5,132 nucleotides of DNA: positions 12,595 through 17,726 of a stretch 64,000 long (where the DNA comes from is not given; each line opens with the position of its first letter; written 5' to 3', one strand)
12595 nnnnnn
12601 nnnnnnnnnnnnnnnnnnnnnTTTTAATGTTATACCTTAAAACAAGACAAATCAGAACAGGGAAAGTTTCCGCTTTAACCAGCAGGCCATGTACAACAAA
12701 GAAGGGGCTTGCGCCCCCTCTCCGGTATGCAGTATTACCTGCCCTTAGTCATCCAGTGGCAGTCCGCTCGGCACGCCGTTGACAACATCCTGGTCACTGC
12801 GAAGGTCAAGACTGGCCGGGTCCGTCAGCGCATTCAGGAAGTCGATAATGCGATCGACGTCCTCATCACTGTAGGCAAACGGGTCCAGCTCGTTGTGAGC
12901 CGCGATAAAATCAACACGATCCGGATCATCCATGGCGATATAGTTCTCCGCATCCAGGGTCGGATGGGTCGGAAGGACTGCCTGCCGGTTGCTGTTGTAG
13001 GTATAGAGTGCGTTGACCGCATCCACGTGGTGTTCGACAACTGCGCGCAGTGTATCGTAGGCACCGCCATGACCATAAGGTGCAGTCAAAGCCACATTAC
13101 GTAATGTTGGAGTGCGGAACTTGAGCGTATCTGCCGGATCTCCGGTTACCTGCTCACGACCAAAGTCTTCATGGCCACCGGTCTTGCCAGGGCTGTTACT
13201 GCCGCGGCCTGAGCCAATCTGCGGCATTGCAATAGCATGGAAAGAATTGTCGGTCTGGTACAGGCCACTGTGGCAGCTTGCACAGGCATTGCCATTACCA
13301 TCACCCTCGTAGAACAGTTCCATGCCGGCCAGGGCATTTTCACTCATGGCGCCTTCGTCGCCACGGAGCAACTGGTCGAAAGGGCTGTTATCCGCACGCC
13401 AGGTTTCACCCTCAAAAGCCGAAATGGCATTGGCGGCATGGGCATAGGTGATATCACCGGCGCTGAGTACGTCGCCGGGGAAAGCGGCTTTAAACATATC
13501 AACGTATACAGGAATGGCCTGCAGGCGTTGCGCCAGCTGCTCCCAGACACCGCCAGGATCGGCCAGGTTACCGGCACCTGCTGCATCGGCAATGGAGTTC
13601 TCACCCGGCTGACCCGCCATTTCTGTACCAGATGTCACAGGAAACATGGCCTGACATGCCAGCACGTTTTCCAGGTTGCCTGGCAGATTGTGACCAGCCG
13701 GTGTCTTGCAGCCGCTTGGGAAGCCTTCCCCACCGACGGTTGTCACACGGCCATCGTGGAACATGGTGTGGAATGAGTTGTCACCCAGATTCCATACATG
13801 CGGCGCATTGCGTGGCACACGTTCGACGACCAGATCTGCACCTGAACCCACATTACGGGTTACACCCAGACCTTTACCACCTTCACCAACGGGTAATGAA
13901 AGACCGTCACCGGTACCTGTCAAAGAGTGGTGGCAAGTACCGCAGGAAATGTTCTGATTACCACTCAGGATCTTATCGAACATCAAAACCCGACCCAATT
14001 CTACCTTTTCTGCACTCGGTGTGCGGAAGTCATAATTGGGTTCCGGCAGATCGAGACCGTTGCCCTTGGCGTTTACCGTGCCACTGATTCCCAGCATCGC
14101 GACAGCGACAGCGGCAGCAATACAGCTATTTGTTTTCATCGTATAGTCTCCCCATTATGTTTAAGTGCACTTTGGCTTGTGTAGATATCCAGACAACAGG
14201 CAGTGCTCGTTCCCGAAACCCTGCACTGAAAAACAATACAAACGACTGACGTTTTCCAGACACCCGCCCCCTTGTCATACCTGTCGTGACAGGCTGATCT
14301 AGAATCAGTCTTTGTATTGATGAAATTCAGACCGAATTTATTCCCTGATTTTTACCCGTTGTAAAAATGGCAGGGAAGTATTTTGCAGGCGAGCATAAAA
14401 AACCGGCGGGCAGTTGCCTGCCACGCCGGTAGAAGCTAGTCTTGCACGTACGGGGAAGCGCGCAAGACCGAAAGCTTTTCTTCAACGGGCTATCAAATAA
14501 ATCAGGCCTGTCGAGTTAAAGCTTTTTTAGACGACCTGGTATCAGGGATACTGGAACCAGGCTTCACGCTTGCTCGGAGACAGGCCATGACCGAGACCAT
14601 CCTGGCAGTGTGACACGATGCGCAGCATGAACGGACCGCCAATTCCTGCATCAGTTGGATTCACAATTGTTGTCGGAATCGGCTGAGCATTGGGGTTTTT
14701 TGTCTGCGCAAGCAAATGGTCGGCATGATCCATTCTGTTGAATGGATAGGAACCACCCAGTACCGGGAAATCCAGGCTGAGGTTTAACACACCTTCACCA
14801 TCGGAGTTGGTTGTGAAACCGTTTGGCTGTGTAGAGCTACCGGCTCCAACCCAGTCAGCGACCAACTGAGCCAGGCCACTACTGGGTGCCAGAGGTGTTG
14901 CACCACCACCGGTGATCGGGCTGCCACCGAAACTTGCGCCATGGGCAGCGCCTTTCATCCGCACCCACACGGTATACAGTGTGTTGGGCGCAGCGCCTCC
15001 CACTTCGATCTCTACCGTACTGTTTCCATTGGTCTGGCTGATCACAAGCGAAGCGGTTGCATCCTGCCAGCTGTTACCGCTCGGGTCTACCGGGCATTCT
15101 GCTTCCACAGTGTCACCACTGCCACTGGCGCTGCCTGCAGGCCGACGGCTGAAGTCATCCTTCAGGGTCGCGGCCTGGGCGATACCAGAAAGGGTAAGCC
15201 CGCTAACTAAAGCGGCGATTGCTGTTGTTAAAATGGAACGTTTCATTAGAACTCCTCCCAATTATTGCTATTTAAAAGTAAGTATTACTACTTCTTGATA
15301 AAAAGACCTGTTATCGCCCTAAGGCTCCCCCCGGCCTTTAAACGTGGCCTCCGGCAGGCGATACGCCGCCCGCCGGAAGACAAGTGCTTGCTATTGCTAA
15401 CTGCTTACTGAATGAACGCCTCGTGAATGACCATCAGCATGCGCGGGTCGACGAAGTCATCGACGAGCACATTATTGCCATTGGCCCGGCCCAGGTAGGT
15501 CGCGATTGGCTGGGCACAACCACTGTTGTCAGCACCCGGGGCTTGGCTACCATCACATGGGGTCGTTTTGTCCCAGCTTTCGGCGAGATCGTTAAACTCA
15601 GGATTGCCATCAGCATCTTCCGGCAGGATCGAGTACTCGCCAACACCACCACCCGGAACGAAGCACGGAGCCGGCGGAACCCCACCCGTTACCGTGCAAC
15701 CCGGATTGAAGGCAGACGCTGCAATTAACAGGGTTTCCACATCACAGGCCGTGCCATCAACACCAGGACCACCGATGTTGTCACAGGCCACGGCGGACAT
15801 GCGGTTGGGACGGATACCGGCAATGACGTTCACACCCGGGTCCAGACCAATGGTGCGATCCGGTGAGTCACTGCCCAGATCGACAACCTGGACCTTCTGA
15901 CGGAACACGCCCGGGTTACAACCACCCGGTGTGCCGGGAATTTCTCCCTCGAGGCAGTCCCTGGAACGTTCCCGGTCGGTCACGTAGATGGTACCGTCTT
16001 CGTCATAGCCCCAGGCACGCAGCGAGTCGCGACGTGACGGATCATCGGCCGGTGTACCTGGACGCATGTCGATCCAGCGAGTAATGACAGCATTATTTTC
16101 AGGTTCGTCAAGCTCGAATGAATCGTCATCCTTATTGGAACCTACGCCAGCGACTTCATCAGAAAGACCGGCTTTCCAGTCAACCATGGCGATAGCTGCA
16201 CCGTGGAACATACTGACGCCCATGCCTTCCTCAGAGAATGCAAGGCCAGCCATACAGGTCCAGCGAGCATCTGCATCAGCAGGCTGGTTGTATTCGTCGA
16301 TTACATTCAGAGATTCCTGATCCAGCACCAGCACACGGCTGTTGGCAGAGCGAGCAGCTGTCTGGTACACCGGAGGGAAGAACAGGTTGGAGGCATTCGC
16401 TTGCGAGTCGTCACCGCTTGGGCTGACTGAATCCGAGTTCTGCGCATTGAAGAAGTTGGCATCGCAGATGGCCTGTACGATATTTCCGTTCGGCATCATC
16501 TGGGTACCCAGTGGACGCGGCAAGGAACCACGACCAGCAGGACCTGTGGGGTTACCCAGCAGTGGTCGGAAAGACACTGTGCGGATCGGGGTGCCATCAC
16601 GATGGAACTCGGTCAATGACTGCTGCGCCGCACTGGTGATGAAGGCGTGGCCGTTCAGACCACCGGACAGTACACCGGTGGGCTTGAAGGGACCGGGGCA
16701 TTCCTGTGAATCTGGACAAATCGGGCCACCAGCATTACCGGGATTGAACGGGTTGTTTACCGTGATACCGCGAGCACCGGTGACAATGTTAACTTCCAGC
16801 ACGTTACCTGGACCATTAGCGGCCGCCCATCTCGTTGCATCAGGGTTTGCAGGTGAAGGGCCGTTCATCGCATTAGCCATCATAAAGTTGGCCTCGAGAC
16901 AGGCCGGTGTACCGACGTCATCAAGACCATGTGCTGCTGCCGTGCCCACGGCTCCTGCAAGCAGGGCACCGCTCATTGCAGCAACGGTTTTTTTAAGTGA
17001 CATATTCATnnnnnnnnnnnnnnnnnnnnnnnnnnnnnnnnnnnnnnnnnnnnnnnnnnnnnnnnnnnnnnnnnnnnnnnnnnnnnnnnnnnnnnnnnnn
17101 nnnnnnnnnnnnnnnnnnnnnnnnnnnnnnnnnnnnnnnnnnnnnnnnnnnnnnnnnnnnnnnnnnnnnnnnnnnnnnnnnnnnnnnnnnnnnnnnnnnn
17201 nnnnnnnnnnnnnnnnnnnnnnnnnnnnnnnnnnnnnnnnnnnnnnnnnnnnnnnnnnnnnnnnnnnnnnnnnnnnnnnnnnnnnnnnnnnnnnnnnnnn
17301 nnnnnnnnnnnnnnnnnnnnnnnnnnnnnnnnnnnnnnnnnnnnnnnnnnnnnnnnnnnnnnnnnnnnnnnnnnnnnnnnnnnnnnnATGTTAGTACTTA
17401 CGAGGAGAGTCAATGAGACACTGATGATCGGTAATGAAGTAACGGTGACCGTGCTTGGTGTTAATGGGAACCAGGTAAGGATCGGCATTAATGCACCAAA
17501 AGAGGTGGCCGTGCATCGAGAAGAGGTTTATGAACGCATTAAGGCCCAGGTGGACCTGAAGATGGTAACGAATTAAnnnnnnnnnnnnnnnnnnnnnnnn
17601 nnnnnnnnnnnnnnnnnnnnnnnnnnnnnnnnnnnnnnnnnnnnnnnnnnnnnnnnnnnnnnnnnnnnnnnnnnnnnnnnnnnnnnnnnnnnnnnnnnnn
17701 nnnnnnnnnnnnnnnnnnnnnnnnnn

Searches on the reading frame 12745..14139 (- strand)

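Call 3: search_protein_families(library=pfam, proteins=[window:12745-14139:-], max_evalue=0.01)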
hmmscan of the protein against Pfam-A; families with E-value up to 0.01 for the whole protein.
window:12745-14139:- (464 aa): 2 families
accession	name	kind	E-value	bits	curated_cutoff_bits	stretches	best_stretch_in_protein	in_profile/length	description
PF03150.19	CCP_MauG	-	2e-36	126.3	25.6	1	44-262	2-148/149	Di-haem cytochrome c peroxidase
PF14522.11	Cytochrome_C7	-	0.00036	20.7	24.8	0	282-310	12-40/67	Cytochrome c7 and related cytochrome c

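Call 4: search_protein_families(library=ncbifam, proteins=[window:12745-14139:-], max_evalue=0.01)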
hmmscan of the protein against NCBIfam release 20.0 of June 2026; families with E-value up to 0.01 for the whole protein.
window:12745-14139:- (464 aa): 6 families
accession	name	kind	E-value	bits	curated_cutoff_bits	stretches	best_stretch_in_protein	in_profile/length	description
TIGR03981.2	SAM_quin_mod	hypoth_equivalog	4e-65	220.3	340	1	42-388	44-375/411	His-Xaa-Ser system-associated MauG-like protein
TIGR04039.1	MXAN_0977_Heme2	hypoth_equivalog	2.1e-42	145.4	362.85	2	200-381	106-285/336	MbnH family di-heme enzyme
TIGR03791.1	TTQ_mauG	equivalog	1.8e-30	106.2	443.85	2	202-373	97-246/291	tryptophan tryptophylquinone biosynthesis enzyme MauG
NF052341.1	hydrazine_gamma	equivalog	5.8e-05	22.2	625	0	258-373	186-313/339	hydrazine synthase subunit gamma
TIGR04484.1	thiosulf_SoxA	equivalog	0.0023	17.3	110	0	265-293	104-133/212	sulfur oxidation c-type cytochrome SoxA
TIGR04257.1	nanowire_3heme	domain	0.0049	17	40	0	284-311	24-51/75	c(7)-type cytochrome triheme domain-containing protein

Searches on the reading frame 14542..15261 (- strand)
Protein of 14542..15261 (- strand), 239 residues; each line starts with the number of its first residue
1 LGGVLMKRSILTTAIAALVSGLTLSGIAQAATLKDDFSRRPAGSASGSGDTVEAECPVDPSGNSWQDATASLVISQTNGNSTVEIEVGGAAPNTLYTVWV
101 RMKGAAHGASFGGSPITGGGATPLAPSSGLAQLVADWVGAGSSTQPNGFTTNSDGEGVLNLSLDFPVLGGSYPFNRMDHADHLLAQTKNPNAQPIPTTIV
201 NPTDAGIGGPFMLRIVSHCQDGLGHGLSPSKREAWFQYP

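Call 3: search_protein_families(library=pfam, proteins=[window:14542-15261:-], max_evalue=0.01)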
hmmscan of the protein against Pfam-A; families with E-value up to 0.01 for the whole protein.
window:14542-15261:- (239 aa): 0 families

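Call 4: search_protein_families(library=ncbifam, proteins=[window:14542-15261:-], max_evalue=0.01)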
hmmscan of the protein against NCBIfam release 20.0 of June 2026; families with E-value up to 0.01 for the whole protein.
window:14542-15261:- (239 aa): 0 families

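Call 25: search_solved_structures(query=window:14542-15261:-, max_evalue=10)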
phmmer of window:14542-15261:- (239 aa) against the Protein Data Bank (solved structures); distinct sequences matched with E-value up to 10: 1.
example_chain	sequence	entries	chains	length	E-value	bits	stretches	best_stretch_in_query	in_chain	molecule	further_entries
7dah_A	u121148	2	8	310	0.94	12.2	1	105-149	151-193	ATP phosphoribosyltransferase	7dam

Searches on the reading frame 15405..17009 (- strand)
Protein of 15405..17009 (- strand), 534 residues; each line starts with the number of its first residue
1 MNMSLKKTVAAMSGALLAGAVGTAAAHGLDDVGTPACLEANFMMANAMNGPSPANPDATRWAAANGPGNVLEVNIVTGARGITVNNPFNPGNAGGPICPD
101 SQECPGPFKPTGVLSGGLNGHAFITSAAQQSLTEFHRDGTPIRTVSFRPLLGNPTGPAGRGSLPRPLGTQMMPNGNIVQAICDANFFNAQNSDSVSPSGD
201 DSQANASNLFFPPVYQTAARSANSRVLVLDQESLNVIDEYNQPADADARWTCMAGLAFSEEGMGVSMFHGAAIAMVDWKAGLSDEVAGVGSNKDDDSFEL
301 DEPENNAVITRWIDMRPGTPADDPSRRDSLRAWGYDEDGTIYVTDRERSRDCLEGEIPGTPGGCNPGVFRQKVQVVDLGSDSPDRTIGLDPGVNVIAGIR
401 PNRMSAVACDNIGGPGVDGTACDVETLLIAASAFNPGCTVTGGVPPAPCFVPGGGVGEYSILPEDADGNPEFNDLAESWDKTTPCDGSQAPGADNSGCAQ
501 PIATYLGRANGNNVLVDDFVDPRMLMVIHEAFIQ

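Call 3: search_protein_families(library=pfam, proteins=[window:15405-17009:-], max_evalue=0.01)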
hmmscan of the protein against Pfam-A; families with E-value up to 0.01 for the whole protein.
window:15405-17009:- (534 aa): 0 families

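Call 4: search_protein_families(library=ncbifam, proteins=[window:15405-17009:-], max_evalue=0.01)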
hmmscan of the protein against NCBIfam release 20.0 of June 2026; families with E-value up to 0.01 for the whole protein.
window:15405-17009:- (534 aa): 0 families

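Call 24: search_solved_structures(query=window:15405-17009:-, max_evalue=10)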
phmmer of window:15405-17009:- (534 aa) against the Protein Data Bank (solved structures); distinct sequences matched with E-value up to 10: 2.
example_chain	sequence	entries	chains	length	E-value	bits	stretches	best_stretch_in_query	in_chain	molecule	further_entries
4fln_A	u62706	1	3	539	0.092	14.6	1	80-166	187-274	Protease Do-like 2, chloroplastic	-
5ilb_A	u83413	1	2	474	0.19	13.6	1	80-140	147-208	Protease Do-like 2, chloroplastic,Protease Do-like 9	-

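Call 46: find_homologous_proteins(query=window:15405-17009:-, max_evalue=0.001)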
Query window:15405-17009:- (534 aa): 382 proteins with E <= 0.001 among 8000 candidates; the best 120 are listed.
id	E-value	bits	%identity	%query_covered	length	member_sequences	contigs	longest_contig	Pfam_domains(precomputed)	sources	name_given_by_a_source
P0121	0.0e+0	1225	100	100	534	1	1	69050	-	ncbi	ncbi:MAG: hypothetical protein ABFS24_03525 [Pseudomonadota bacterium]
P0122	1.3e-273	927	78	100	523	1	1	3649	-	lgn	-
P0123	2.6e-268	909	77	100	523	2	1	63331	-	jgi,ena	-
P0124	2.9e-261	886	76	100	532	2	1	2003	-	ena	-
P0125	3.1e-260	883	75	100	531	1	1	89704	-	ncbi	-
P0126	2.5e-258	876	75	99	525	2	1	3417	-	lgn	-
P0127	1.6e-257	874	73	100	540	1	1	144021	-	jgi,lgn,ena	-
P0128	1.8e-257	874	74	100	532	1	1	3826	-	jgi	jgi:hypothetical protein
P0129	7.2e-257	872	75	100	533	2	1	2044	-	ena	-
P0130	1.2e-256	871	73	100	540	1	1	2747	-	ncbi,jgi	-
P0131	3.6e-256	869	73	100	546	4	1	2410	-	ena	-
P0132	1.3e-250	851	75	100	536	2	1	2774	-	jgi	jgi:hypothetical protein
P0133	4.5e-248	843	71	100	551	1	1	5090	-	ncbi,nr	ncbi:MAG: hypothetical protein RQ982_05045 [Gammaproteobacteria bacterium]|nr:hypothetical protein [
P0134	2.2e-245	834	72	99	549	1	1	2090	-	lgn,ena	-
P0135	1.4e-244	831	72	100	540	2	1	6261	-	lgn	-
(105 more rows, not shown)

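Call 61: predict_structure(alignment_id=A3)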
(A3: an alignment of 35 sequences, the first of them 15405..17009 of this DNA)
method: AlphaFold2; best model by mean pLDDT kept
length: 534 residues; sequences in the alignment: 35
mean_pLDDT: 77.9   pTM: 0.81
mean pLDDT of the five models: 77.9, 74.9, 74.7, 74.4, 73.2
residues with pLDDT >= 90: 132; 70-90: 270; 50-70: 79; < 50: 53
segments of 3 or more residues with pLDDT < 50: 1-38, 470-473, 476-481, 532-534
pLDDT, mean of each block of 10 residues (from residue 1): 39 42 33 39 79 57 71 78 89 92 87 77 90 90 91 68 85 90 85 67 74 89 93 90 94 90 92 92 66 70 92 94 88 87 86 86 81 91 90 83 85 82 87 83 72 85 70 45 67 72 79 66 71 44
secondary structure, 60 per line:
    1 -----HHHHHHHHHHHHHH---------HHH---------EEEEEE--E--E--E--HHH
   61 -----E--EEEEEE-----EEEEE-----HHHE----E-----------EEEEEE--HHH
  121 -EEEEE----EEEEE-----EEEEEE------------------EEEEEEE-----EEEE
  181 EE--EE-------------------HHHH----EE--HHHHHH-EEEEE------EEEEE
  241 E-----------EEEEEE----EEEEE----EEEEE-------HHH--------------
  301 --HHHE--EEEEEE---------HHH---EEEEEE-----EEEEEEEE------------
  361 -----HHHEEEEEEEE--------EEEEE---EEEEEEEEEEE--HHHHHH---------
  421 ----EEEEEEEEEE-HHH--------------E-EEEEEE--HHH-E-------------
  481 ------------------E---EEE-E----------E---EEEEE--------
elements in order: H6-19 E41-46 E69-74 E80-84 E110-115 E122-126 E131-135 E141-146 E165-171 E177-182 H206-209 H218-223 E225-229 E236-241 E253-258 E263-267 E272-276 E309-314 E330-335 E341-348 E369-376 E385-389 E393-403 H406-411 E425-434 E455-460 E503-505 E522-526

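Call 64: fold_search(model_id=the predicted structure, library=pdb)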
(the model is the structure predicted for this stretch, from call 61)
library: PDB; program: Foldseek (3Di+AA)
matches with E <= 10: 892; with E <= 0.001: 322
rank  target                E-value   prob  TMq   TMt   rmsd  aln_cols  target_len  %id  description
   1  5i5m_B                9.5e-08  1.00  0.40  0.38  10.7       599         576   10  Shewanella denitrificans nitrous oxide reductase, Ca2+-reconstituted form (released 2016-03-02)
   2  5i5m_A                2.3e-07  1.00  0.40  0.38  10.4       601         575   11  Shewanella denitrificans nitrous oxide reductase, Ca2+-reconstituted form (released 2016-03-02)
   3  3no2                  2.9e-07  1.00  0.34  0.61   6.0       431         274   10  Crystal structure of a protein of unknown function (BACCAC_01654) from Bacteroides caccae at 1.35 A resolution (released 2010-07-28)
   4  8bmz_B                2.9e-07  1.00  0.35  0.52   7.2       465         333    7  Bacteroides thetaiotaomicron surface lipoprotein BT1954 bound to adenosylcobalamin (released 2023-08-16)
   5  7aq5_A                4.3e-07  1.00  0.36  0.33  11.7       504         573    8  Pseudomonas stutzeri nitrous oxide reductase mutant, H583N (released 2021-01-13)
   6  8bmz_A                4.6e-07  1.00  0.36  0.55   7.6       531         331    6  Bacteroides thetaiotaomicron surface lipoprotein BT1954 bound to adenosylcobalamin (released 2023-08-16)
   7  7aq8_A                6.1e-07  1.00  0.37  0.34  11.7       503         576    9  Pseudomonas stutzeri nitrous oxide reductase mutant, H583Y/D576A (released 2021-01-13)
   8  9kf4                  6.8e-07  1.00  0.37  0.42   7.9       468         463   11  Crystal structure of Streptomyces sp. sulfotransferase Cpz4 involved in Caprazamycins Synthesis (released 2025-11-05)
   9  8bmy_A                1.0e-06  1.00  0.35  0.53   8.0       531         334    6  Bacteroides thetaiotaomicron surface lipoprotein bound to cyanocobalamin (released 2023-08-16)
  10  8bai_A                1.3e-06  1.00  0.36  0.56   7.3       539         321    6  The surface-exposed lipo-protein of BtuG2 in complex with cyanocobalamin. (released 2023-10-25)
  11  7aq2_A                1.3e-06  1.00  0.37  0.35  11.7       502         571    8  Pseudomonas stutzeri nitrous oxide reductase mutant, H583A (released 2021-01-13)
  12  8bai_B                1.4e-06  1.00  0.36  0.56   7.3       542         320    7  The surface-exposed lipo-protein of BtuG2 in complex with cyanocobalamin. (released 2023-10-25)
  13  6y77_B                1.7e-06  1.00  0.36  0.34  11.6       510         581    9  Pseudomonas stutzeri nitrous oxide reductase mutant, H326A (released 2021-01-27)
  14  7qrv_A                1.8e-06  1.00  0.24  0.43  11.2       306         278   13  Crystal structure of NHL domain of TRIM2 (full C-terminal) (released 2022-05-04)
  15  6y77_A                2.0e-06  1.00  0.40  0.38  11.6       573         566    8  Pseudomonas stutzeri nitrous oxide reductase mutant, H326A (released 2021-01-27)
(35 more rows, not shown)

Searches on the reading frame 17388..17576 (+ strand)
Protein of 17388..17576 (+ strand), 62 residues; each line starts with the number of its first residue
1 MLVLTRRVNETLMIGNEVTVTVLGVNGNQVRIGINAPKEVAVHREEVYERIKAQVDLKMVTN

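Call 3: search_protein_families(library=pfam, proteins=[window:17388-17576:+], max_evalue=0.01)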
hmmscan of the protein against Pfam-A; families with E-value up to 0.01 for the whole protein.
window:17388-17576:+ (62 aa): 1 family
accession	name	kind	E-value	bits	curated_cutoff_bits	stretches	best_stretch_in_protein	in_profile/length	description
PF02599.21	CsrA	-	2.3e-26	92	27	1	1-52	1-52/53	Global regulator protein family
